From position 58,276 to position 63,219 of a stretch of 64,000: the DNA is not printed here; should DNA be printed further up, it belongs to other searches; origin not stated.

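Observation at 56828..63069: c-di-GMP-type PilZ receptor fused to a SAM methyltransferase, directly downstream of a nine-PAS hybrid kinase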

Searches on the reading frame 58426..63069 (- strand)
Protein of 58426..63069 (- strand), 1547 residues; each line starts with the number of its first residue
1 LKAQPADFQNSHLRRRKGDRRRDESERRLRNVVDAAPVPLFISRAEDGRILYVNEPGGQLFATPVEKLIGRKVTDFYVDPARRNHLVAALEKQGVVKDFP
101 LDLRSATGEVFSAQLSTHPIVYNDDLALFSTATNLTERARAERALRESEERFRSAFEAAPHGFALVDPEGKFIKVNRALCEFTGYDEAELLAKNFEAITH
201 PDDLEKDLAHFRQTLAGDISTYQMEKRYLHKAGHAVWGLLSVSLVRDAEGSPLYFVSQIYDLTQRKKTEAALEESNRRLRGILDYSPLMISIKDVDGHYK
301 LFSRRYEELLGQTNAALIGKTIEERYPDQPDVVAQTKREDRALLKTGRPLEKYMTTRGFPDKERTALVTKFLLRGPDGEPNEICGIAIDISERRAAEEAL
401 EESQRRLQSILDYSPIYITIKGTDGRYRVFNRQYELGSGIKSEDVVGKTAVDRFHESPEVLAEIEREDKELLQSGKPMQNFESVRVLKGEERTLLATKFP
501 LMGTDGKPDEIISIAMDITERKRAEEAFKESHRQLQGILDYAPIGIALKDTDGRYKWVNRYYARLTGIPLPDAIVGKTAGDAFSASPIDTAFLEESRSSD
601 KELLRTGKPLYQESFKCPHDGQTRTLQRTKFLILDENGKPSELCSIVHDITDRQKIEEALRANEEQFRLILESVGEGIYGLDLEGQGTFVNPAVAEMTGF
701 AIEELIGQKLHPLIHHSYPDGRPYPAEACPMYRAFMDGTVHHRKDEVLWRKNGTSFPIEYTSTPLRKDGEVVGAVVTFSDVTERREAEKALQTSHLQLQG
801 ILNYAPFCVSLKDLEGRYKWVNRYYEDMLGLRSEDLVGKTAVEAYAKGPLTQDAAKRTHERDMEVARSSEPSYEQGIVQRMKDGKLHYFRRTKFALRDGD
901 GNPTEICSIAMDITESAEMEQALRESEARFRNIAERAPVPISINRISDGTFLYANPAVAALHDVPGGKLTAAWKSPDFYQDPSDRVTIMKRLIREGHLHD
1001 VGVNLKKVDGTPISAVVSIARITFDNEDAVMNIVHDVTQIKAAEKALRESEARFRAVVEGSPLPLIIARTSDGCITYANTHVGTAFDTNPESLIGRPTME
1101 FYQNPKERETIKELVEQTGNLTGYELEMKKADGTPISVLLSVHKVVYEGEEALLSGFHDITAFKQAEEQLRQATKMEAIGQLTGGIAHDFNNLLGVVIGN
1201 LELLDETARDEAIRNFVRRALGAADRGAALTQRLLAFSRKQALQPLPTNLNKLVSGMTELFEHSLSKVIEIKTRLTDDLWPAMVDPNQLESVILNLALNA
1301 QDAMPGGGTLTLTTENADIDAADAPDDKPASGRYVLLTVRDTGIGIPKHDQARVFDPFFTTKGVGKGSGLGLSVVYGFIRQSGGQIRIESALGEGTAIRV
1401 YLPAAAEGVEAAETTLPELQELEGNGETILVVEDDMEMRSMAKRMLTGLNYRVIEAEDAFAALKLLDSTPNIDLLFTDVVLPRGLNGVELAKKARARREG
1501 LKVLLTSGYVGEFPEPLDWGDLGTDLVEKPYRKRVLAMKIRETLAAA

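Call 3: search_protein_families(library=pfam, proteins=[window:58426-63069:-], max_evalue=0.01)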
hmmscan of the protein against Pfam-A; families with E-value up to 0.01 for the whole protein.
window:58426-63069:- (1547 aa): 12 families
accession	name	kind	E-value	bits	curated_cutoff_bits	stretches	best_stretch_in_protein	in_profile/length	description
PF08448.16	PAS_4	-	1.1e-98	325.5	23.1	7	411-523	1-110/110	PAS fold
PF00989.32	PAS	-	1.9e-86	286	22.6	8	665-781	1-113/113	PAS fold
PF13426.13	PAS_9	-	3.6e-75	249.3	27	7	160-264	1-103/103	PAS domain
PF13188.13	PAS_8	-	6.6e-51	169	21.8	5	150-205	1-54/65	PAS domain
PF08447.18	PAS_3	-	4.8e-30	104.1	25.6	1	173-256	2-86/89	PAS fold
PF02518.31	HATPase_c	-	1.2e-21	77.6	26.4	1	1285-1405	2-110/111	Histidine kinase-, DNA gyrase B-, and HSP90-like ATPase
PF12860.13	PAS_7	-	1.3e-12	48.3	27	1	671-788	1-114/115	PAS fold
PF00072.30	Response_reg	-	1.1e-11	45.3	30.2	1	1429-1511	1-81/111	Response regulator receiver domain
PF00512.31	HisKA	-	5.4e-09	36.4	26.9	1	1180-1242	3-65/66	His Kinase A (phospho-acceptor) domain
PF24820.1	Diguanyl_cycl_sensor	-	5.1e-07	30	28.1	0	46-85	14-53/109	Diguanylate cyclase-like sensor domain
PF14257.11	DUF4349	-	0.00092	19.1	27.7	0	382-424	116-158/213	Domain of unknown function (DUF4349)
PF21370.4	PAS_GdpP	-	0.0011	19.8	27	0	541-567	11-37/90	Cyclic-di-AMP phosphodiesterase GdpP-like, PAS domain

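Call 4: search_protein_families(library=ncbifam, proteins=[window:58426-63069:-], max_evalue=0.01)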
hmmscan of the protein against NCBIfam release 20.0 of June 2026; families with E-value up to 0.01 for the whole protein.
window:58426-63069:- (1547 aa): 120 families (the best 25 are shown)
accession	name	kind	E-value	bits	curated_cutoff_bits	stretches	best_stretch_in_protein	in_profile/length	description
TIGR00229.1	sensory_box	domain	5e-156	511.4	22.9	9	146-272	1-126/126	PAS domain S-box protein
NF010076.0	PRK13557.1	subfamily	2.5e-145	485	631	3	1035-1546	13-535/540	histidine kinase famiy protein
NF046020.1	HisKinCckABruc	equivalog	2e-110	370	1000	3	1001-1544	293-867/868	cell cycle histidine kinase CckA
NF007298.0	PRK09776.1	equivalog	7.9e-91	305.5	1135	3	132-412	283-562/1111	diguanylate cyclase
NF046026.1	HisKinCckACaul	equivalog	7.9e-84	282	1000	1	1037-1546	166-678/678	cell cycle histidine kinase CckA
NF008468.0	PRK11360.1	equivalog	2e-82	277.5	646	3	1066-1409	281-613/616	two-component system sensor histidine kinase AtoS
NF053781.1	cdiGMPphdstlr2612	equivalog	7.4e-73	245.8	1600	7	123-328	559-766/1268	Tlr1612 family c-di-GMP phosphodiesterase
NF052573.1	HisKinEspAMyxo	equivalog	1.2e-72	245.1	1400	3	1031-1492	237-696/755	serine histidine kinase EspA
NF041777.1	sens_FixL_Rhizob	equivalog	1.6e-72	244.7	850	6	986-1406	55-483/485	sensor protein FixL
NF010411.0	PRK13837.1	equivalog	3.5e-70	237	647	1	1166-1546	437-814/828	two-component system VirA-like sensor kinase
NF008302.0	PRK11091.1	equivalog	3e-67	227.5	838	6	1027-1499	130-596/779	aerobic respiration two-component sensor histidine kinase ArcB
NF052574.1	HisKinEspCMyxo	equivalog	5.1e-65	220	1200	3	1047-1544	283-783/785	serine histidine kinase EspC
NF047874.1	MASE3_PAS_HK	subfamily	2.7e-63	214.8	560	8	1331-1412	548-631/655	MASE3 domain-containing sensor histidine kinase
NF045595.1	HK_scytonemin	equivalog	6.4e-52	176.8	865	3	1034-1404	264-635/637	scytonemin biosynthesis sensor histidine kinase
NF046044.1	PnpS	equivalog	9e-50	169.8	400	2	1031-1403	30-390/390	two-component system histidine kinase PnpS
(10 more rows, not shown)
